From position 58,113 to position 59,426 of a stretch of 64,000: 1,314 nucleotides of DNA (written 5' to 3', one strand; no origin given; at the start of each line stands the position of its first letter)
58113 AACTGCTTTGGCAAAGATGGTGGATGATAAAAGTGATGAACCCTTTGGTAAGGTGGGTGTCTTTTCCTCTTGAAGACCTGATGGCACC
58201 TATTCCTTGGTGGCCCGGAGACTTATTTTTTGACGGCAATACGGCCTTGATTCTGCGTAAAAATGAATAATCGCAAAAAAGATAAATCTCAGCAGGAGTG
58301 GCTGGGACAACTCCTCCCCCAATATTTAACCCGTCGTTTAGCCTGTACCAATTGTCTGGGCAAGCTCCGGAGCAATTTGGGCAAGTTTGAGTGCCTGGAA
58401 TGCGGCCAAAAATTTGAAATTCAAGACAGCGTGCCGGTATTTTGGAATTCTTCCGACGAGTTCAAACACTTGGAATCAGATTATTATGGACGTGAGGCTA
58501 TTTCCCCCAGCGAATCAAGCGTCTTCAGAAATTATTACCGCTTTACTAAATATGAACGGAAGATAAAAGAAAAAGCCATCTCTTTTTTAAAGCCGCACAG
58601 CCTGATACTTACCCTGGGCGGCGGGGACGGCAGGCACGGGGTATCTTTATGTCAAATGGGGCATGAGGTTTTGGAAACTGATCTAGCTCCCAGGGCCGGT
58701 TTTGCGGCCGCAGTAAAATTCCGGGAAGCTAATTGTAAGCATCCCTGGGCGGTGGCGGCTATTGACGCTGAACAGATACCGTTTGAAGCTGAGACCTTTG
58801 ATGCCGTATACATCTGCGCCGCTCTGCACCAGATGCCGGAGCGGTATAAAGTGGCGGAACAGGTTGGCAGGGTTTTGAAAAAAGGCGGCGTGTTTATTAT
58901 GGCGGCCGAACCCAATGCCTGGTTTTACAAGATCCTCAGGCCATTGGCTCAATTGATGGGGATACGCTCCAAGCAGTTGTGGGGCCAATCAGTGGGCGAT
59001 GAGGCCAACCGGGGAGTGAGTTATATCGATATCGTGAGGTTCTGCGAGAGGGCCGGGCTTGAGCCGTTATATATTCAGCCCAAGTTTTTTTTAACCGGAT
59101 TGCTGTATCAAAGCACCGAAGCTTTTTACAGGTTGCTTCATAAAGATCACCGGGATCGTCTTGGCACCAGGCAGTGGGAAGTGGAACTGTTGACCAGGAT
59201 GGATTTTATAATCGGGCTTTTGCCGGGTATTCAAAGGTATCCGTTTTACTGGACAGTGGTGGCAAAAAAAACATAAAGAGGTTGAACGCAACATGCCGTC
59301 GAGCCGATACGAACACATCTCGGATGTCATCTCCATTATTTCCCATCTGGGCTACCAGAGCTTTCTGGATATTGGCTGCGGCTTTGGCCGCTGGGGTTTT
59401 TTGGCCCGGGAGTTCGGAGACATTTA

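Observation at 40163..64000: Methyltransferase-dense surface-glycan locus: seven SAM MTases (three Trm112-zinc-ribbon fusions), two Wzx flippases, nine glycosyltransferases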

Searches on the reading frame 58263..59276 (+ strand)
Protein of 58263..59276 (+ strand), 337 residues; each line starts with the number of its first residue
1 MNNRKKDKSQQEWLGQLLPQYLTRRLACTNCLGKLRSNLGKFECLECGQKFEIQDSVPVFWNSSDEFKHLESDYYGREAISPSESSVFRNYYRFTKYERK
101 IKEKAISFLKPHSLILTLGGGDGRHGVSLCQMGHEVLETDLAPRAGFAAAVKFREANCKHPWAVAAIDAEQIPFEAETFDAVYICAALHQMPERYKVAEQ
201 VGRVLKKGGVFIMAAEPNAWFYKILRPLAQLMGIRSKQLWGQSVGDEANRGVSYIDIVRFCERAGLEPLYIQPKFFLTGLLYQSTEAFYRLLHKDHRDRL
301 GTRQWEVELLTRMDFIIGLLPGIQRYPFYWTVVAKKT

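Call 4: search_protein_families(library=pfam, proteins=[window:58263-59276:+], max_evalue=0.01)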
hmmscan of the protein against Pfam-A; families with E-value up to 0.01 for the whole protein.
window:58263-59276:+ (337 aa): 7 families
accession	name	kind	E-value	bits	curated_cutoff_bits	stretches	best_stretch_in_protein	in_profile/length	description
PF08241.18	Methyltransf_11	-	8e-14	52.5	21.2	1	116-213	1-95/95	Methyltransferase domain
PF13649.12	Methyltransf_25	-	2.6e-12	47.7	27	1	115-209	1-97/97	Methyltransferase domain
PF08242.18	Methyltransf_12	-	2.2e-08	35.2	30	1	116-211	1-98/98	Methyltransferase domain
PF13847.12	Methyltransf_31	-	2.2e-05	24.6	27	1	166-215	60-111/145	Methyltransferase domain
PF01209.24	Ubie_methyltran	-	3.5e-05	23.7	20.1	1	136-212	75-150/233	ubiE/COQ5 methyltransferase family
PF03141.22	Methyltransf_29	-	0.00048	19.3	23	1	113-217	119-221/506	Putative S-adenosyl-L-methionine-dependent methyltransferase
PF05148.21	Methyltransf_8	-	0.0044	17.3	27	1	164-214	108-157/219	Hypothetical methyltransferase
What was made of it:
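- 58263..59276 (+): M6: zinc knuckle (C28, C31, C44, C47) plus Methyltransf_11. Methyltransf_11 52.5 bits (call 4).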

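Call 9: search_protein_families(library=ncbifam, proteins=[window:58263-59276:+], max_evalue=0.01)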
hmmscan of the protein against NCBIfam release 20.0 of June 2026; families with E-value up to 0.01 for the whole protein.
window:58263-59276:+ (337 aa): 23 families
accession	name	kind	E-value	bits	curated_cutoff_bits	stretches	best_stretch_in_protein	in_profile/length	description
NF043040.1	corrin_prot_MT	hypoth_equivalog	6.6e-09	35.5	180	1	100-225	29-161/216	corrinoid protein-associated methyltransferase CpaM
NF041675.1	sarc_dimgly_tmase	equivalog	2.6e-08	34.1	550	1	106-214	61-170/278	sarcosine/dimethylglycine N-methyltransferase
NF045667.1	MTase_DVU1556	equivalog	5.1e-08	32.6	155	1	109-213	20-119/213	DVU_1556 family methyltransferase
NF001241.0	PRK00216.1-2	equivalog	5.6e-08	32.7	327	1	99-214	40-148/231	demethylmenaquinone methyltransferase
TIGR01934.1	MenG_MenH_UbiE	subfamily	1.9e-07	30.6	158.35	1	106-213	32-141/223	ubiquinone/menaquinone biosynthesis methyltransferase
NF045823.1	PthPhpthDimycoMt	equivalog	2.4e-06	26.9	300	1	168-214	121-167/256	phthiotriol/phenolphthiotriol dimycocerosates methyltransferase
NF001240.0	PRK00216.1-1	equivalog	1.2e-05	24.5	378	1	161-213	116-168/251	bifunctional demethylmenaquinone methyltransferase/2-methoxy-6-polyprenyl-1,4-benzoquinol methylase UbiE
NF040539.1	AST_met_ArsM_2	exception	2.6e-05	24.2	240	1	166-213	116-163/262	putative arsinothricin biosynthesis methyltransferase ArsM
NF001243.0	PRK00216.1-4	equivalog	3.4e-05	23.3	235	1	167-213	105-151/237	demethylmenaquinone methyltransferase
NF001244.0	PRK00216.1-5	equivalog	4.5e-05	22.9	216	1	104-212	39-152/236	bifunctional demethylmenaquinone methyltransferase/2-methoxy-6-polyprenyl-1,4-benzoquinol methylase UbiE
TIGR02072.1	BioC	equivalog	6.6e-05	22.8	184.95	1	89-214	7-133/244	malonyl-ACP O-methyltransferase BioC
NF052510.1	methyltran_MpqE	exception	6.7e-05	22.4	335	1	134-213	72-151/234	methyl-plastoquinone biosynthesis methyltransferase MpqE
NF045825.1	FAmtase_mtf2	equivalog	7.6e-05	22.1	400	1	167-214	112-159/248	fatty-acid O-methyltransferase Mtf2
TIGR02752.1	MenG_heptapren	equivalog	0.00023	20.8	419.85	1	168-219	104-157/231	demethylmenaquinone methyltransferase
NF001242.0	PRK00216.1-3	equivalog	0.00041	19.8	351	1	164-213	126-175/258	bifunctional demethylmenaquinone methyltransferase/2-methoxy-6-polyprenyl-1,4-benzoquinol methylase UbiE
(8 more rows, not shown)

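Call 27: find_homologous_proteins(query=window:58263-59273:+, max_evalue=0.00001)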
Query window:58263-59273:+ (337 aa): 25 proteins with E <= 0.00001 among 1585 candidates.
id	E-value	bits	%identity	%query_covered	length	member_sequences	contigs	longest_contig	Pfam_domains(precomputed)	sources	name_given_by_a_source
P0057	1.5e-203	694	100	89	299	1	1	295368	PF13847.13,PF13649.13,PF08241.19,PF08242.19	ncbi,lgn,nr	ncbi:class I SAM-dependent methyltransferase [candidate division TA06 bacterium]|nr:class I SAM-depe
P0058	2.7e-193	660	82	100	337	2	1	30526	PF13847.13,PF13649.13,PF01209.25,PF08241.19,PF08242.19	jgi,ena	-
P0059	4.1e-189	646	80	100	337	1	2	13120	PF13847.13,PF13649.13,PF01209.25,PF08241.19,PF08242.19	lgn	-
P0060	1.6e-175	601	85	89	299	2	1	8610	PF13649.13,PF01209.25,PF08241.19,PF08242.19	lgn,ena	-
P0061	7.2e-157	540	70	97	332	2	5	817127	PF13847.13,PF13649.13,PF01209.25,PF08241.19,PF08242.19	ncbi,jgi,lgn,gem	jgi:SAM-dependent methyltransferase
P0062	1.0e-150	520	69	96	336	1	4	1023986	PF13649.13,PF01209.25,PF08241.19,PF08242.19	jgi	jgi:SAM-dependent methyltransferase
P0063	1.2e-115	405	55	96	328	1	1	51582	PF13847.13,PF13489.13,PF13649.13,PF01209.25,PF08241.19,PF08242.19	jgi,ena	-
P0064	1.1e-114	401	54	96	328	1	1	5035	PF13847.13,PF13489.13,PF13649.13,PF01209.25,PF08241.19,PF08242.19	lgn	-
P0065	3.2e-114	400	55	96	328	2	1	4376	PF13847.13,PF13489.13,PF13649.13,PF01209.25,PF08241.19,PF08242.19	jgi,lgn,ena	-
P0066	1.2e-113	398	54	96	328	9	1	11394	PF13847.13,PF13489.13,PF13649.13,PF01209.25,PF08241.19,PF08242.19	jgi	jgi:SAM-dependent methyltransferase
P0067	2.4e-113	397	54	96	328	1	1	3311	PF13847.13,PF13489.13,PF13649.13,PF01209.25,PF08241.19,PF08242.19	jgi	jgi:SAM-dependent methyltransferase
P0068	2.8e-113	397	55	96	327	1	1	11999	PF13489.13,PF13649.13,PF01209.25,PF08241.19,PF08242.19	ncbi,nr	ncbi:MAG: class I SAM-dependent methyltransferase [bacterium]|nr:class I SAM-dependent methyltransfe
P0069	4.6e-112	393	54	96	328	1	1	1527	PF13847.13,PF13489.13,PF13649.13,PF01209.25,PF08241.19,PF08242.19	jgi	-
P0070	1.5e-111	391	53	96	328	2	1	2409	PF13847.13,PF13489.13,PF13649.13,PF01209.25,PF08241.19,PF08242.19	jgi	jgi:SAM-dependent methyltransferase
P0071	1.1e-110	388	53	96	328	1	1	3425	PF13847.13,PF13489.13,PF13649.13,PF08241.19,PF08242.19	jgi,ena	-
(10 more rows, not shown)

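Call 29: find_encoding_contigs(protein=P0062, flank=10000, max_places=2)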
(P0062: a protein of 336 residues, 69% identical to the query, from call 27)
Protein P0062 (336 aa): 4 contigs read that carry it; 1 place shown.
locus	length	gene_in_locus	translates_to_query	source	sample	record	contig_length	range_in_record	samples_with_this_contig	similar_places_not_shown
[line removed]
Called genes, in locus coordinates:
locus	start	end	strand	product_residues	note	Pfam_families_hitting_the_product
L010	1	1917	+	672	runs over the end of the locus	PF13807:GNVR, PF10609:ParA (weak), PF13614:AAA_31, PF01656:CbiA (weak)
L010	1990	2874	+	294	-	PF01073:3Beta_HSD (weak), PF01370:Epimerase, PF04321:RmlD_sub_bind, PF16363:GDP_Man_Dehyd, PF07993:NAD_binding_4 (faint), PF02719:Polysacc_synt_2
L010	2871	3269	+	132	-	PF00908:dTDP_sugar_isom (weak), PF14667:Polysacc_synt_C, PF07883:Cupin_2 (weak)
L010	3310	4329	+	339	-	PF01073:3Beta_HSD, PF01370:Epimerase, PF02719:Polysacc_synt_2, PF04321:RmlD_sub_bind (weak), PF05368:NmrA, PF07993:NAD_binding_4 (weak), PF13460:NAD_binding_10, PF16363:GDP_Man_Dehyd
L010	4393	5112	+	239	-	PF13578:Methyltransf_24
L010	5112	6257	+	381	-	PF13439:Glyco_transf_4, PF13579:Glyco_trans_4_4 (weak), PF20706:GT4-conflict (weak), PF00534:Glycos_transf_1, PF13692:Glyco_trans_1_4, PF13524:Glyco_trans_1_2 (weak)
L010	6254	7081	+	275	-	PF01209:Ubie_methyltran (weak), PF13489:Methyltransf_23, PF05175:MTS (faint), PF13847:Methyltransf_31, PF08241:Methyltransf_11, PF08242:Methyltransf_12, PF13649:Methyltransf_25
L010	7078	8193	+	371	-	PF00534:Glycos_transf_1 (weak)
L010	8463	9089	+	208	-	PF05711:TylF, PF13578:Methyltransf_24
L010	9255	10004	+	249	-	PF13489:Methyltransf_23, PF13847:Methyltransf_31, PF08241:Methyltransf_11, PF08242:Methyltransf_12, PF13649:Methyltransf_25, PF01209:Ubie_methyltran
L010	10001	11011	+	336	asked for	PF01209:Ubie_methyltran (weak), PF08241:Methyltransf_11, PF08242:Methyltransf_12, PF13649:Methyltransf_25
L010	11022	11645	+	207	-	PF08242:Methyltransf_12 (faint)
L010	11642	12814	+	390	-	PF13439:Glyco_transf_4, PF20706:GT4-conflict, PF00534:Glycos_transf_1, PF13692:Glyco_trans_1_4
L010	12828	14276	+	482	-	PF01943:Polysacc_synt, PF13440:Polysacc_synt_3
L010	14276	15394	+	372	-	PF13439:Glyco_transf_4, PF13477:Glyco_trans_4_2 (weak), PF13579:Glyco_trans_4_4 (weak), PF20706:GT4-conflict (weak), PF00534:Glycos_transf_1, PF13692:Glyco_trans_1_4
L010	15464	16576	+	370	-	PF13477:Glyco_trans_4_2 (weak), PF13439:Glyco_transf_4, PF13579:Glyco_trans_4_4 (weak), PF20706:GT4-conflict (weak), PF00534:Glycos_transf_1, PF13692:Glyco_trans_1_4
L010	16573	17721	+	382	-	PF13439:Glyco_transf_4 (weak), PF13477:Glyco_trans_4_2 (weak), PF00534:Glycos_transf_1 (weak), PF13692:Glyco_trans_1_4 (weak)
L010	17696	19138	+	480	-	PF04932:Wzy_C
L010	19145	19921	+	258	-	PF00535:Glycos_transf_2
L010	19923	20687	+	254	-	PF00535:Glycos_transf_2, PF13641:Glyco_tranf_2_3 (weak)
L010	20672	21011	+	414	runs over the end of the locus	PF13439:Glyco_transf_4, PF13579:Glyco_trans_4_4, PF00534:Glycos_transf_1, PF13692:Glyco_trans_1_4, PF13524:Glyco_trans_1_2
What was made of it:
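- Closest known: RebM/AtmM and TylF-type sugar O-methyltransferases of natural-product pathways. Same: A TylF-family gene occupies the M4 slot in L010 (call 29).
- L010 has a TylF-family gene in the M4 slot (call 29).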

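Call 33: search_solved_structures(query=A1, max_evalue=0.01)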
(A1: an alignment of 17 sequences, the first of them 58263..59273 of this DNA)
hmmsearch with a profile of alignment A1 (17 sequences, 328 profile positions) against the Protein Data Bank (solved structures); distinct sequences matched with E-value up to 0.01: 56.
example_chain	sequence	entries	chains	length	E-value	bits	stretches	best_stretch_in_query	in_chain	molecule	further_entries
2avn_A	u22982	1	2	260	5.7e-12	48.6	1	58-207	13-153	ubiquinone/menaquinone biosynthesis methyltransferase-related protein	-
8zc8_A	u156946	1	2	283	9e-12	47.9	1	103-205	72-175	MitM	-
21zq_A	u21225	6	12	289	9.4e-12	47.9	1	103-205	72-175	MitM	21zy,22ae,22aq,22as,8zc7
3sm3_A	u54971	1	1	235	5e-11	45.5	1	95-217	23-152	SAM-dependent methyltransferases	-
3bus_A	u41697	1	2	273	6.7e-11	45.1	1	101-205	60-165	Methyltransferase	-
1ve3_A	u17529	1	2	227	1.7e-10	43.7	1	92-204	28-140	hypothetical protein PH0226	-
4krh_A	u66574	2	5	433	5.7e-10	42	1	106-205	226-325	Phosphoethanolamine N-methyltransferase 2 | Phospholethanolamine N-methyltransferase 2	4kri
6uv6_A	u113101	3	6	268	7e-10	41.7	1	104-205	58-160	D-glucose O-methyltransferase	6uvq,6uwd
4ine_A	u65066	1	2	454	3.3e-09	39.5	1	81-206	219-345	Protein PMT-2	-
1vl5_A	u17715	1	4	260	5.4e-09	38.8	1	93-207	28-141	unknown conserved protein BH2331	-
2yqz_A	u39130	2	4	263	5.6e-09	38.8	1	103-203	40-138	Hypothetical protein TTHA0223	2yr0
9w6x_A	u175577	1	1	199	8e-09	38.2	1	106-204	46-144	YtkW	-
3l8d_A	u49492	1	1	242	1.9e-08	37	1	97-205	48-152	Methyltransferase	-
1xxl_A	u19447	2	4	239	2.1e-08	36.8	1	101-206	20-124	YcgJ protein | ycgJ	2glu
8joz_A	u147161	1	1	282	4.9e-08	35.7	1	102-204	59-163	tRNA 5-carboxymethoxyuridine methyltransferase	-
5wp5_A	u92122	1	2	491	1.2e-07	34.3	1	88-205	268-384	Phosphomethylethanolamine N-methyltransferase 2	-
2kpi_A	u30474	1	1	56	0.0016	20.8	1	13-53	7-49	Uncharacterized protein SCO3027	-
2js4_A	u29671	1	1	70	0.0074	18.6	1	13-63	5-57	UPF0434 protein BB2007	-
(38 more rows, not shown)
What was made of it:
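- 58263..59276 (+): The family profile hits the bacterial Trm112-like structures 2kpi and 2js4 (call 33).
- The M6 family profile hits the bacterial Trm112-like structures 2kpi and 2js4 (call 33).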

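Call 55: predict_structure(alignment_id=A1)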
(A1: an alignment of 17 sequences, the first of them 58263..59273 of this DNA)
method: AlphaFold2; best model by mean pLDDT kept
length: 337 residues; sequences in the alignment: 17
mean_pLDDT: 78.3   pTM: 0.81
mean pLDDT of the five models: 78.3, 77.8, 77.5, 77.1, 71.5
residues with pLDDT >= 90: 136; 70-90: 101; 50-70: 69; < 50: 31
segments of 3 or more residues with pLDDT < 50: 1-10, 84-88, 233-245
pLDDT, mean of each block of 10 residues (from residue 1): 39 85 93 87 92 91 75 77 53 65 90 91 86 95 90 93 94 96 83 88 97 71 55 43 48 83 95 73 67 66 72 73 67 94
secondary structure, 60 per line:
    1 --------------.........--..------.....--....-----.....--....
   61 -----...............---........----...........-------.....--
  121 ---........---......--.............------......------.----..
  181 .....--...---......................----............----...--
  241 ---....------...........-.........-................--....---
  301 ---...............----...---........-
elements in order: E15-17 H18-23 E34-38 E41-44 E50-54 E57-60 H66-80 H84-91 H96-106 E114-118 H124-131 E135-140 H143-155 E162-167 E179-185 H194-204 E205-215 H220-231 H244-247 H254-264 E266-274 H276-291 H294-297 H304-318 E329-336
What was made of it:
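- On Trm112p-like zinc knuckle (PF03966): The AF2 model of M6 has pLDDT 85-93 for residues 11-60, with helix 18-23 and strands 34-38, 41-44, 50-54 and 57-60 (call 55).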

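Call 57: fold_search(model_id=the predicted structure, library=pdb)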
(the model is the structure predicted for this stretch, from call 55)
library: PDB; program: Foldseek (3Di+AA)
matches with E <= 10: 1953; with E <= 0.001: 1508
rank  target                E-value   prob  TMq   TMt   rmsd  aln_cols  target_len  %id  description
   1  6uvq_A                1.4e-14  1.00  0.47  0.60   6.3       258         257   17  Crystal structure of Apo AtmM (released 2020-11-25)
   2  6uv6_C                3.8e-14  1.00  0.48  0.60   5.8       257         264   17  AtmM with bound rebeccamycin analogue (released 2020-11-25)
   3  8zc8_A                6.8e-14  1.00  0.50  0.60   7.0       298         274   19  The structure of MitM and mitomycin A with SAH in mitomycin (released 2024-11-27)
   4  8zc8_B                8.8e-14  1.00  0.51  0.60   9.7       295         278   21  The structure of MitM and mitomycin A with SAH in mitomycin (released 2024-11-27)
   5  3l8d                  9.4e-14  1.00  0.44  0.71   8.8       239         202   16  Crystal structure of methyltransferase from Bacillus Thuringiensis (released 2010-01-12)
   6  8zc7_A                1.7e-13  1.00  0.50  0.61  10.5       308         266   21  Crystallographic analysis of MitM, which catalyzes the post-mitosane modification in mitomycin biosynthesis (released 2024-11-27)
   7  2o57_D                2.6e-13  1.00  0.49  0.61   9.9       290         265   14  Crystal Structure of a putative sarcosine dimethylglycine methyltransferase from Galdieria sulphuraria (released 2006-12-19)
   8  8zc7_B                3.2e-13  1.00  0.53  0.64   6.2       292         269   19  Crystallographic analysis of MitM, which catalyzes the post-mitosane modification in mitomycin biosynthesis (released 2024-11-27)
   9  4ine_B                3.4e-13  1.00  0.46  0.38   8.5       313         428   15  Crystal structure of N-methyl transferase (PMT-2) from Caenorhabditis elegant complexed with S-adenosyl homocysteine a (released 2014-01-15)
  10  6uv6_A                3.6e-13  1.00  0.51  0.64   6.1       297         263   15  AtmM with bound rebeccamycin analogue (released 2020-11-25)
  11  5gm2_M                3.8e-13  1.00  0.48  0.60   8.0       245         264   18  Crystal structure of methyltransferase TleD complexed with SAH and teleocidin A1 (released 2016-09-28)
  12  4pne_A                4.9e-13  1.00  0.48  0.59   8.4       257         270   16  Crystal Structure of the [4+2]-Cyclase SpnF (released 2015-02-18)
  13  5gm1_E                4.9e-13  1.00  0.47  0.56  18.9       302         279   18  Crystal structure of methyltransferase TleD complexed with SAH (released 2016-09-28)
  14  1vl5_A                7.7e-13  1.00  0.42  0.60   8.8       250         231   19  CRYSTAL STRUCTURE OF A PUTATIVE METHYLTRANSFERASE (BH2331) FROM BACILLUS HALODURANS C-125 AT 1.95 A RESOLUTION (released 2004-08-17)
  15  4ine_A                8.8e-13  1.00  0.49  0.40   7.1       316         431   14  Crystal structure of N-methyl transferase (PMT-2) from Caenorhabditis elegant complexed with S-adenosyl homocysteine a (released 2014-01-15)
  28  1p91_A                2.6e-12  1.00  0.43  0.53  10.2       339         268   12  Crystal Structure of RlmA(I) enzyme: 23S rRNA n1-G745 methyltransferase (NORTHEAST STRUCTURAL GENOMICS CONSORTIUM TARG (released 2004-03-30)
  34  2o57_B                4.9e-12  1.00  0.47  0.57   6.6       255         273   14  Crystal Structure of a putative sarcosine dimethylglycine methyltransferase from Galdieria sulphuraria (released 2006-12-19)
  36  2o57_A                5.6e-12  1.00  0.51  0.60   7.1       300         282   14  Crystal Structure of a putative sarcosine dimethylglycine methyltransferase from Galdieria sulphuraria (released 2006-12-19)
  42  2o57_C                1.3e-11  1.00  0.47  0.57   6.5       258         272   15  Crystal Structure of a putative sarcosine dimethylglycine methyltransferase from Galdieria sulphuraria (released 2006-12-19)
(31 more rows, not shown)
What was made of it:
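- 58263..59276 (+): AF2 pLDDT is 85-93 for residues 11-60; Foldseek top hits are the AtmM/RebM sugar O-MTases (calls 55,57).
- PDB neighbours include the phosphoethanolamine N-MTases 4krh and 5wp5 and the sarcosine/dimethylglycine N-MTase 2o57 (calls 33,57). RebM, AtmM, MitM and TleD are natural-product enzymes (call 57). Foldseek aligns the whole M6 model, ribbon included, to RlmA(I) 1p91, which has an N-terminal zinc domain plus an MTase domain (339 columns, TM 0.43; call 57).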

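Call 65: find_related_loci(query=A1, collection=genome_contigs, flank=10000)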
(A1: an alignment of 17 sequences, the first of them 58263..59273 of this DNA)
Query A1 (337 aa) in genome_contigs; peptide patterns used: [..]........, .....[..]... (x = any residue, [..] = any of these).
102 stretches matched a pattern; 2 encode a relative of the query (tblastn E <= 1e-3); 2 distinct loci.
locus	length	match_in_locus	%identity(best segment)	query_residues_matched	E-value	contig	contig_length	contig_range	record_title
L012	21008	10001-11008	81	1-336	0e+0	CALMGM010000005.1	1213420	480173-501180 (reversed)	MAG TPA_asm: uncultured bacterium isolate SRR6284162_bin.43_CONCOCT_v1.1_MAG genome assembly, contig: ERZ795126.2, whole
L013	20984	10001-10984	54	9-336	4e-120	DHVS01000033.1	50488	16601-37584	MAG TPA_asm: bacterium UBP2_UBA5202 isolate UBA5202 UBA5202_contig_4389, whole genome shotgun sequence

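Call 68: search_protein_families(library=pfam, proteins=[L012:8402-9223:+, L012:12850-13551:+, L012:13739-14650:+, L012:17263-18420:+, L012:18389-19840:+, L012:19717-20622:+, L012:15-2003:+], max_evalue=0.001)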
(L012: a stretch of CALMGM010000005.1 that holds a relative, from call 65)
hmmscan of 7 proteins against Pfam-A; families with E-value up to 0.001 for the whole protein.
L012:8402-9223:+ (273 aa): 3 families
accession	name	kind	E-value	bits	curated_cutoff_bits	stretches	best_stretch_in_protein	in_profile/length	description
PF05050.19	Methyltransf_21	-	3.9e-11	43.8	22.7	1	85-212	1-138/173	Methyltransferase FkbM domain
PF02475.24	TRM5-TYW2_MTfase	-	0.00053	20.4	28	1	72-137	29-94/164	TRM5/TYW2 methyltransferase domain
PF13489.12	Methyltransf_23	-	0.00058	20.1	27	1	72-137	12-87/164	Methyltransferase domain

L012:12850-13551:+ (233 aa): 1 family
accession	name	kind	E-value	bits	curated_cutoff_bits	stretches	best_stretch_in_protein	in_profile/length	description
PF05050.19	Methyltransf_21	-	1.7e-18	67.8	22.7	1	45-223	1-173/173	Methyltransferase FkbM domain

L012:13739-14650:+ (303 aa): 6 families
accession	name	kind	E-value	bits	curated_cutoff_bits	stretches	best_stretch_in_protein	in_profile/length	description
PF13489.12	Methyltransf_23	-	1.3e-17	64.4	27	1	89-206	14-129/164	Methyltransferase domain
PF08241.18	Methyltransf_11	-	1.7e-14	54.6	21.2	1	102-192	1-95/95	Methyltransferase domain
PF08242.18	Methyltransf_12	-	1.4e-12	48.6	30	1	102-190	1-98/98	Methyltransferase domain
PF13847.12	Methyltransf_31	-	1.7e-12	47.7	27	1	98-199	4-117/145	Methyltransferase domain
PF07021.18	MetW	-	1.2e-11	45.1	21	1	93-196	9-111/193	Methionine biosynthesis protein MetW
PF13649.12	Methyltransf_25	-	1.3e-10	42.3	27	1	101-188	1-97/97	Methyltransferase domain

L012:17263-18420:+ (385 aa): 5 families
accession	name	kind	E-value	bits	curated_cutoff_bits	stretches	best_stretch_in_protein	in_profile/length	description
PF13439.12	Glyco_transf_4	-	8.7e-12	45.8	28.5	1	16-174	3-163/170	Glycosyltransferase Family 4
PF13579.12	Glyco_trans_4_4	-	1.7e-07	32.2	29.7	1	16-150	2-133/158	Glycosyl transferase 4-like domain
PF13692.12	Glyco_trans_1_4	-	2.9e-07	31.3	27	1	210-347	9-142/142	Glycosyl transferases group 1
PF00534.26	Glycos_transf_1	-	1.9e-06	28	26.4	1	194-354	7-165/172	Glycosyl transferases group 1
PF13477.12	Glyco_trans_4_2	-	7.9e-05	23.3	23.4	1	24-148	16-135/139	Glycosyl transferase 4-like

L012:18389-19840:+ (483 aa): 1 family
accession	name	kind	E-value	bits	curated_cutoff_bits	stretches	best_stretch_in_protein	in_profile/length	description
PF04932.20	Wzy_C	-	1.1e-11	45.1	31.7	1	265-415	2-149/149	O-Antigen ligase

L012:19717-20622:+ (301 aa): 2 families
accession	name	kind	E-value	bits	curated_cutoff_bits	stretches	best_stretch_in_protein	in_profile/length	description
PF00535.33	Glycos_transf_2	-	8.6e-24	84.8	23.3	1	50-173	1-134/168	Glycosyl transferase family 2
PF13704.12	Glyco_tranf_2_4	-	8.2e-06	26.7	27.5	1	56-128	1-82/98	Glycosyl transferase family 2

L012:15-2003:+ (662 aa): 4 families
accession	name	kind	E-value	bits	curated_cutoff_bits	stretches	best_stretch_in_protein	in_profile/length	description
PF13807.11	GNVR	-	9e-19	67.6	27.7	1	296-370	5-79/82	G-rich domain on putative tyrosine kinase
PF13614.12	AAA_31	-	2.5e-13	50.8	27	1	453-594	2-149/177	AAA domain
PF10609.15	ParA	-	4.4e-08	33.3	27.1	1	453-625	4-176/246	NUBPL iron-transfer P-loop NTPase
PF01656.29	CbiA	-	5.1e-06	26.9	25.4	1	456-624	2-83/125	CobQ/CobB/MinD/ParA nucleotide binding domain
